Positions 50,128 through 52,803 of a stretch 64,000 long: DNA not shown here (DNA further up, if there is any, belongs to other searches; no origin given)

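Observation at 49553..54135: Orphan glycyl radical enzyme: no radical-SAM activase in the window, flanked by an Fe-S flavoprotein and an unclassifiable 457-aa protein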

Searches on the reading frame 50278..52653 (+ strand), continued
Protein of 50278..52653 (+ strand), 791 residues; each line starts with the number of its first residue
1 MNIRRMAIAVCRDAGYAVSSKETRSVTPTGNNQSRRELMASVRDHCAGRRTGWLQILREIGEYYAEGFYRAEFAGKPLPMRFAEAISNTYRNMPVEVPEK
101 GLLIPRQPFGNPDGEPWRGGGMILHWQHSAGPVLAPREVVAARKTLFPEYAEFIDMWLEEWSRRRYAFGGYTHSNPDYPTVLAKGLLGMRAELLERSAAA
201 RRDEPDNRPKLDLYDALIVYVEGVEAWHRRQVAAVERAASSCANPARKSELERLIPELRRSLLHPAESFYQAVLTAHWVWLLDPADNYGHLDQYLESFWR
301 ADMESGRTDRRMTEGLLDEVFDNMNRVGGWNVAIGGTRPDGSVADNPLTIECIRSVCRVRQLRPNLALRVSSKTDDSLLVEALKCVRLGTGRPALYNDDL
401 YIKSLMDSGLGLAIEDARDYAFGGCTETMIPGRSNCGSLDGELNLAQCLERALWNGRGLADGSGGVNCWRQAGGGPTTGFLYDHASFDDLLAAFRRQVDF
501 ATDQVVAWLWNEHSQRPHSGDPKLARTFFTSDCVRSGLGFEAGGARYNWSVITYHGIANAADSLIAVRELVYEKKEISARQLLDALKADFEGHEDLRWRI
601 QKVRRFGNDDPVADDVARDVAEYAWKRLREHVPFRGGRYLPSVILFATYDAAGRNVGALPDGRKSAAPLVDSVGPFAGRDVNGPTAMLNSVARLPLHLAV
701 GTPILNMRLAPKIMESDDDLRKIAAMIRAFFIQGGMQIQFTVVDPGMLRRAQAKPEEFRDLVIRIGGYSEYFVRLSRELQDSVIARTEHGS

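Call 31: find_homologous_proteins(query=L038:12196-13131:+, max_evalue=1e-20)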
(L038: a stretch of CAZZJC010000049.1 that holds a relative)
Query L038:12196-13131:+ (311 aa): 8000 proteins with E <= 1e-20 among 8000 candidates; the best 120 are listed.
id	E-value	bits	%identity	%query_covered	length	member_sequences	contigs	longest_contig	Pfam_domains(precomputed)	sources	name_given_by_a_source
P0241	3.4e-211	718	100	100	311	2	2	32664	PF04055.28,PF12797.13,PF13353.12,PF12837.13,PF00037.33,PF13484.12,PF12838.13,PF13237.12,PF13187.12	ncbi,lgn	-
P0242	3.0e-156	538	79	95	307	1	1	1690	PF14697.12,PF04055.28,PF12797.13,PF13353.12,PF12837.13,PF00037.33,PF13484.12,PF12838.13,PF13237.12,PF13187.12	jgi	jgi:pyruvate formate lyase activating enzyme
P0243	5.3e-155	534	78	96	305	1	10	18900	PF14697.12,PF04055.28,PF12797.13,PF13353.12,PF12837.13,PF00037.33,PF13484.12,PF12838.13,PF13237.12,PF13187.12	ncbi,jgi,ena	jgi:pyruvate formate lyase activating enzyme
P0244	1.1e-150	520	76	95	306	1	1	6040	PF14697.12,PF04055.28,PF12797.13,PF13353.12,PF00037.33,PF13484.12,PF12838.13,PF13237.12,PF13187.12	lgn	-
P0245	9.4e-143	494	71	95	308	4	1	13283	PF04055.28,PF12797.13,PF13353.12,PF12837.13,PF00037.33,PF12838.13,PF13237.12,PF13187.12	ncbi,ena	-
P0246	2.4e-142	492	73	95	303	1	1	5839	PF14697.12,PF04055.28,PF12797.13,PF13353.12,PF12837.13,PF00037.33,PF13484.12,PF12838.13,PF13237.12,PF13187.12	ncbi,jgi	jgi:glycyl-radical enzyme activating protein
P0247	2.4e-142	492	73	95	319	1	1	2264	PF04055.28,PF12797.13,PF13353.12,PF00037.33,PF13484.12,PF12838.13,PF13237.12,PF13187.12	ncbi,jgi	-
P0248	7.9e-142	490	74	97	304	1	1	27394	PF14697.12,PF04055.28,PF12797.13,PF13353.12,PF12837.13,PF00037.33,PF13484.12,PF12838.13,PF13237.12,PF13187.12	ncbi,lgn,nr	ncbi:MAG: glycyl-radical enzyme activating protein [Planctomycetes bacterium]|nr:glycyl-radical enzy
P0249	7.6e-141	487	71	95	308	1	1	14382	PF14697.12,PF04055.28,PF12797.13,PF13353.12,PF12837.13,PF00037.33,PF13484.12,PF12838.13,PF13237.12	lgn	-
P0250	3.9e-138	478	70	95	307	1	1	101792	PF14697.12,PF04055.28,PF12797.13,PF13353.12,PF12837.13,PF00037.33,PF13484.12,PF12838.13,PF13237.12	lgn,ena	-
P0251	1.3e-137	477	69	95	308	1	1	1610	PF04055.28,PF12797.13,PF13353.12,PF12837.13,PF00037.33,PF13484.12,PF12838.13,PF13237.12,PF13187.12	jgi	jgi:glycyl-radical enzyme activating protein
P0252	4.5e-136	472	68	95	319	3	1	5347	PF04055.28,PF12797.13,PF13353.12,PF12837.13,PF00037.33,PF12838.13,PF13237.12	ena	-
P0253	7.2e-128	445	67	95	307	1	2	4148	PF14697.12,PF04055.28,PF12797.13,PF13353.12,PF12837.13,PF00037.33,PF13237.12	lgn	-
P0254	1.5e-124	434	63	96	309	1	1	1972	PF04055.28,PF13353.12,PF12837.13,PF00037.33,PF12838.13,PF13237.12,PF13187.12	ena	-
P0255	1.6e-116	407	59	95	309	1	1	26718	PF14697.12,PF04055.28,PF13353.12,PF12837.13,PF00037.33,PF12838.13,PF13237.12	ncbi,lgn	-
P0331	1.6e-106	374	57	95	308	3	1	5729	PF14697.12,PF04055.28,PF13353.12,PF12837.13,PF00037.33,PF12838.13,PF13237.12,PF13183.12,PF13187.12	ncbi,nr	ncbi:MAG: Benzylsuccinate synthase activating enzyme [Lentisphaerae bacterium ADurb.BinA184]|nr:MAG:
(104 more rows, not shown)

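Call 33: find_encoding_contigs(protein=P0004, flank=10000, max_places=2)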
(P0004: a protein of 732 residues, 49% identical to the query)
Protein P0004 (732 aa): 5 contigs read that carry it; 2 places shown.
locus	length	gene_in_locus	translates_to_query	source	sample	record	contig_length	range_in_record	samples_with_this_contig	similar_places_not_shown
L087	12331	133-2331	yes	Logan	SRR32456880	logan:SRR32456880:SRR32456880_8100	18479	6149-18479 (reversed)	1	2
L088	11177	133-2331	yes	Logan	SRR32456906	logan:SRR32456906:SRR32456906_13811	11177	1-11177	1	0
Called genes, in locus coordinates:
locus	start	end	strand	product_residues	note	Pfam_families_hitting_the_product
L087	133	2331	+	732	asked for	PF02901:PFL-like, PF01228:Gly_radical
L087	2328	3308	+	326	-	PF13353:Fer4_12 (weak), PF00037:Fer4 (faint), PF04055:Radical_SAM, PF13353:Fer4_12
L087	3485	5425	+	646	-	PF02901:PFL-like, PF01228:Gly_radical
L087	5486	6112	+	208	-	PF01871:AMMECR1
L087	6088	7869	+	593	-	PF02837:Glyco_hydro_2_N, PF22666:Glyco_hydro_2_N2 (weak), PF02836:Glyco_hydro_2_C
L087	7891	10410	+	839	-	PF01301:Glyco_hydro_35, PF02449:Glyco_hydro_42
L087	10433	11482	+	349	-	-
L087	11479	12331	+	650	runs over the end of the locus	PF00294:PfkB, PF00702:Hydrolase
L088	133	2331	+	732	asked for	PF02901:PFL-like, PF01228:Gly_radical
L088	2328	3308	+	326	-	PF13353:Fer4_12 (weak), PF00037:Fer4 (faint), PF04055:Radical_SAM, PF13353:Fer4_12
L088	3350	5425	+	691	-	PF02901:PFL-like, PF01228:Gly_radical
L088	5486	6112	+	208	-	PF01871:AMMECR1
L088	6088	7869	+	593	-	PF02837:Glyco_hydro_2_N, PF22666:Glyco_hydro_2_N2 (weak), PF02836:Glyco_hydro_2_C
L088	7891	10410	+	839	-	PF01301:Glyco_hydro_35, PF02449:Glyco_hydro_42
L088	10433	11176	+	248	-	?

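Call 39: search_protein_families(library=pfam, alignment_id=A3, max_evalue=0.00001)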
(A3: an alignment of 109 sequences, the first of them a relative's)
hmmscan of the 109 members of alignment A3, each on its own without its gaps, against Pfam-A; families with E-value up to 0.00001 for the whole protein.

A. member 1, L003:2339-3400:+ (354 aa): 3 families
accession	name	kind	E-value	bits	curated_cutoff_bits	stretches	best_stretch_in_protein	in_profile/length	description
PF13487.12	HD_5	-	2.2e-35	122.4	27.2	1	174-333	10-170/170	HD domain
PF00072.30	Response_reg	-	3.1e-28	98.6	30.2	1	16-123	1-108/111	Response regulator receiver domain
PF01966.28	HD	-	9.3e-25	87.6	22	1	179-301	2-115/116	HD domain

B. families by the number of members that match (of 109 scanned): 128 families (the first 25 are shown)
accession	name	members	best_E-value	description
PF04055.27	Radical_SAM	12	2.7e-18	Radical SAM superfamily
PF13353.11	Fer4_12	12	8.9e-16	4Fe-4S single cluster domain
PF00037.32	Fer4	12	5.1e-15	4Fe-4S binding domain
PF01614.24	IclR_C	10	1.9e-42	Bacterial transcriptional regulator IclR C-terminal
PF09339.16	HTH_IclR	10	3.7e-11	IclR helix-turn-helix domain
PF12837.12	Fer4_6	8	3.9e-11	4Fe-4S binding domain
PF12838.12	Fer4_7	7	8.9e-11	4Fe-4S dicluster domain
PF12797.12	Fer4_2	7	4.3e-10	4Fe-4S binding domain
PF13237.11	Fer4_10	6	7.8e-11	4Fe-4S dicluster domain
PF13187.11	Fer4_9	6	8.4e-08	4Fe-4S dicluster domain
PF12833.13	HTH_18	5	5.8e-25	Helix-turn-helix domain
PF00165.29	HTH_AraC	5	3.2e-21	Bacterial regulatory helix-turn-helix proteins, AraC family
PF01208.23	URO-D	4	2.7e-26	Uroporphyrinogen decarboxylase (URO-D)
PF02311.25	AraC_binding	4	6.1e-12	AraC-like ligand binding domain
PF02826.25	2-Hacid_dh_C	3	4.2e-56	D-isomer specific 2-hydroxyacid dehydrogenase, NAD binding domain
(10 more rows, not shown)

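Call 58: search_protein_families(library=pfam, proteins=[L009:13222-14190:+, L009:9215-9874:-, L071:10229-11284:+, L071:11297-12691:+, L071:5291-6064:+, L050:14004-15011:+, L050:5862-7334:+, L050:4958-5872:+, L020:12190-13230:+, L011:8542-9417:+], max_evalue=0.00001)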
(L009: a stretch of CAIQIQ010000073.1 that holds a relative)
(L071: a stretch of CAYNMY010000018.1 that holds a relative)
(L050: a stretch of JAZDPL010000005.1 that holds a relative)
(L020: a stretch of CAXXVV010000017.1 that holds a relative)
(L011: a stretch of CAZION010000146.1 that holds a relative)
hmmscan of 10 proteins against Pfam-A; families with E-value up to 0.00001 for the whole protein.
L009:13222-14190:+ (323 aa): 0 families

L009:9215-9874:- (219 aa): 2 families
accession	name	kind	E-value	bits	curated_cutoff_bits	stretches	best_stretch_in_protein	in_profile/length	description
PF02861.25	Clp_N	-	1.5e-16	60.7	20.7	1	90-139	1-50/53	Clp amino terminal domain, pathogenicity island component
PF12728.13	HTH_17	-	1.5e-09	38.4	27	1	11-53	7-49/51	Helix-turn-helix domain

L071:10229-11284:+ (352 aa): 2 families
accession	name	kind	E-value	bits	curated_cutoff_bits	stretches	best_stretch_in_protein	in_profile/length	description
PF03786.19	UxuA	-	1.1e-45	156.4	23.7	1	155-323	175-348/352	D-mannonate dehydratase (UxuA)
PF01261.30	AP_endonuc_2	-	6.4e-14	52.7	31.1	1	43-289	26-222/249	Xylose isomerase-like TIM barrel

L071:11297-12691:+ (465 aa): 0 families

L071:5291-6064:+ (258 aa): 1 family
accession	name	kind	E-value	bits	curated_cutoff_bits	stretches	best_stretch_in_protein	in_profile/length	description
PF03328.21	HpcH_HpaI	-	2.4e-27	96.1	25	1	31-205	17-184/221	HpcH/HpaI aldolase/citrate lyase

L050:14004-15011:+ (336 aa): 1 family
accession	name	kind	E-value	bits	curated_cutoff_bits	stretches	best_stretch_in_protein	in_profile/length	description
PF04055.27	Radical_SAM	-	1.7e-23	84.1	29.5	1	77-234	2-165/166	Radical SAM superfamily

L050:5862-7334:+ (491 aa): 1 family
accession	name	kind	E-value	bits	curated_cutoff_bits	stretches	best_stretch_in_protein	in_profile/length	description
PF00171.27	Aldedh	-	1.6e-169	564.8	23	1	13-479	1-461/461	Aldehyde dehydrogenase family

L050:4958-5872:+ (305 aa): 3 families
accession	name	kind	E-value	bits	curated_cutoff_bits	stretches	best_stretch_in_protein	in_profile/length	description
PF07729.17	FCD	-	2e-24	86.8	24.3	1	161-283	1-124/125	FCD domain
PF00392.27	GntR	-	2.5e-17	62.7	27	1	73-135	2-64/64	Bacterial regulatory proteins, gntR family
PF07840.17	FadR_C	-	2.5e-09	37.7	23.6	1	156-281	24-144/164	FadR C-terminal domain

L020:12190-13230:+ (347 aa): 0 families

L011:8542-9417:+ (292 aa): 1 family
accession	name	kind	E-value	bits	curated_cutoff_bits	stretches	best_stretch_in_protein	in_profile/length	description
PF01396.24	Zn_ribbon_Top1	-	1.2e-10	41.4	32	1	255-286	3-32/39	Topoisomerase DNA binding C4 zinc finger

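Call 59: search_protein_families(library=pfam, proteins=[L020:3007-3858:+, L020:3864-4769:+, L020:4759-5472:+, L020:5486-7018:+, L006:16043-18262:+, L006:8101-9006:+, L006:6117-8123:+, L014:12440-12964:+, L064:4455-5798:-, L053:13247-14605:-], max_evalue=0.00001)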
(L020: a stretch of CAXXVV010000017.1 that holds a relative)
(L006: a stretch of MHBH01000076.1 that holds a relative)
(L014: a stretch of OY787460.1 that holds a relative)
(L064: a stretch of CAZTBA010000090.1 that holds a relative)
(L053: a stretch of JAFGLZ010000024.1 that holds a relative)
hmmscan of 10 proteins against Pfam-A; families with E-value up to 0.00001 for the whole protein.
L020:3007-3858:+ (284 aa): 1 family
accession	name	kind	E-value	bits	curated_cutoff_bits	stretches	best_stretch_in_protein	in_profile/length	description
PF01116.26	F_bP_aldolase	-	1.4e-89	300.7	25.5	1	8-283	5-277/277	Fructose-bisphosphate aldolase class-II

L020:3864-4769:+ (302 aa): 1 family
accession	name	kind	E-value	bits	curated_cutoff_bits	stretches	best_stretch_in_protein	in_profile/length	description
PF02811.25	PHP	-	2e-09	38.5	26.4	1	9-126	1-98/164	PHP domain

L020:4759-5472:+ (238 aa): 1 family
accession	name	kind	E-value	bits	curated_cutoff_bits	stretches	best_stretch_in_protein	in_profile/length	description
PF01791.15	DeoC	-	8.7e-06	26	23.8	1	86-196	78-197/229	DeoC/LacD family aldolase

L020:5486-7018:+ (511 aa): 2 families
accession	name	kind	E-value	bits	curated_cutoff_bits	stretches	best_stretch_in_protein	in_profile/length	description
PF00370.27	FGGY_N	-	5.9e-52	177.1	28.8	1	3-248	1-245/245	FGGY family of carbohydrate kinases, N-terminal domain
PF02782.22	FGGY_C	-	7.8e-32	111.1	27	1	258-452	2-197/198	FGGY family of carbohydrate kinases, C-terminal domain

L006:16043-18262:+ (740 aa): 2 families
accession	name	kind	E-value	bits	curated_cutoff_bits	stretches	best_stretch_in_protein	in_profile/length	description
PF13472.12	Lipase_GDSL_2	-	8.8e-11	43.1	32.9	1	149-348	1-176/178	GDSL-like Lipase/Acylhydrolase family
PF00657.28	Lipase_GDSL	-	3.6e-07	31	23.6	1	147-355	1-208/208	GDSL-like Lipase/Acylhydrolase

L006:8101-9006:+ (302 aa): 2 families
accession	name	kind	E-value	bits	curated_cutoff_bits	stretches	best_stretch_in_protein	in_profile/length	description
PF00722.28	Glyco_hydro_16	-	9.2e-15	55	22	1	116-252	28-150/175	Glycosyl hydrolases family 16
PF03935.22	SKN1_KRE6_Sbg1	-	3.4e-09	36.1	30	0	32-155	106-223/501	Beta-glucan synthesis-associated protein SKN1/KRE6/Sbg1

L006:6117-8123:+ (669 aa): 2 families
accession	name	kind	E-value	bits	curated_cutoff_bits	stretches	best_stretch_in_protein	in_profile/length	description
PF22666.2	Glyco_hydro_2_N2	-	6.9e-26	91.7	27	1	34-186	10-166/167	Glycosyl hydrolase 2 galactose-binding domain-like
PF02836.23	Glyco_hydro_2_C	-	3.5e-07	30.1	21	1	323-467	10-150/302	Glycosyl hydrolases family 2, TIM barrel domain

L014:12440-12964:+ (175 aa): 0 families

L064:4455-5798:- (447 aa): 2 families
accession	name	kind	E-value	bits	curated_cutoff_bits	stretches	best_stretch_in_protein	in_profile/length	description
PF11975.13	Glyco_hydro_4C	-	5.3e-60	203.4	24.1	1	192-414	1-211/211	Family 4 glycosyl hydrolase C-terminal domain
PF02056.22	Glyco_hydro_4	-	6e-56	189.4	23.2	1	2-181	1-181/183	Family 4 glycosyl hydrolase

L053:13247-14605:- (452 aa): 8 families
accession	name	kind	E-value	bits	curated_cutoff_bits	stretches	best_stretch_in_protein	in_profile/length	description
PF13614.12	AAA_31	-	1.1e-49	169.2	27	1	56-231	1-175/177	AAA domain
PF01656.29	CbiA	-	2e-20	73.5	25.4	1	59-283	1-125/125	CobQ/CobB/MinD/ParA nucleotide binding domain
PF06564.18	CBP_BcsQ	-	1.7e-13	51.1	21.3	1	56-301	1-231/234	Cellulose biosynthesis protein BcsQ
PF16561.11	AMPK1_CBM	-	4.8e-11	43.2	26.8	1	377-452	9-80/85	Glycogen recognition site of AMP-activated protein kinase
PF10609.15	ParA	-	6.8e-11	42.5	27.1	1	57-303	4-245/246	NUBPL iron-transfer P-loop NTPase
PF09140.17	MipZ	-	2.8e-10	40.4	20.7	1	58-95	2-39/262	ATPase MipZ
PF02922.24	CBM_48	-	8.3e-10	39.3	22.4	1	361-442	2-82/83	Carbohydrate-binding module 48 (Isoamylase N-terminal domain)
PF00142.24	Fer4_NifH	-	4.9e-07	29.9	25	0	64-99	7-42/271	4Fe-4S iron sulfur cluster binding proteins, NifH/frxC family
